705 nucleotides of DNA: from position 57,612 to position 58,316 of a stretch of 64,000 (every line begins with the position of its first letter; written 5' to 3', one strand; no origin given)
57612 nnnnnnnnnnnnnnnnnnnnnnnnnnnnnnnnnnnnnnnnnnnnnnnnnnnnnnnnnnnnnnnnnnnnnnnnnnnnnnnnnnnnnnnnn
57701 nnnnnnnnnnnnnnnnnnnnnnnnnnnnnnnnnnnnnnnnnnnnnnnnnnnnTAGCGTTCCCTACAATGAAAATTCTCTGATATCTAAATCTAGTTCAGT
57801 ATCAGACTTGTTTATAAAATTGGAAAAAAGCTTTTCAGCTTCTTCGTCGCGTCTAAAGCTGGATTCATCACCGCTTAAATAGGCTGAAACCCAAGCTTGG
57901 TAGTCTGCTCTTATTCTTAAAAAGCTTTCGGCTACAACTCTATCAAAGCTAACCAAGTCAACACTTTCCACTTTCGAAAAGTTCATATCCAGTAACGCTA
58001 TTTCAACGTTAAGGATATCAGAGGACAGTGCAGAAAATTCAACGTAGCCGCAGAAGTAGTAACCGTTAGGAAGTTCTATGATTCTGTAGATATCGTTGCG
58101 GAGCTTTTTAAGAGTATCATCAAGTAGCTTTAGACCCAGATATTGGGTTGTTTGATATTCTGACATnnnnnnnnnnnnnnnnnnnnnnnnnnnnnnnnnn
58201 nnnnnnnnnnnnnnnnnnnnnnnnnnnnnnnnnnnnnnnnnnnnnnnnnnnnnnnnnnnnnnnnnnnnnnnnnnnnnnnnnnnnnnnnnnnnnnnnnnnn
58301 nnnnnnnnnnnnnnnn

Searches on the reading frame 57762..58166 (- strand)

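Call 4: search_protein_families(library=pfam, proteins=[window:57762-58166:-], max_evalue=0.1)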
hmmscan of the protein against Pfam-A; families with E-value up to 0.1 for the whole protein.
window:57762-58166:- (134 aa): 1 family
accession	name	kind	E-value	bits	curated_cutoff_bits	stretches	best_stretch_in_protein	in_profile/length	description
PF23067.1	MG280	-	0.06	13.3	27.4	1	19-81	177-238/259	Uncharacterised protein MG280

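Call 5: search_protein_families(library=phrogs, proteins=[window:57762-58166:-], max_evalue=0.01)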
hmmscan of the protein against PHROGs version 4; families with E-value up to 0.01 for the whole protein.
window:57762-58166:- (134 aa): 0 families

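Call 116: search_protein_families(library=ncbifam, proteins=[window:57762-58166:-], max_evalue=0.01)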
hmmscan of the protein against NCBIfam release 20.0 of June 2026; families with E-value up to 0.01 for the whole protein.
window:57762-58166:- (134 aa): 0 families
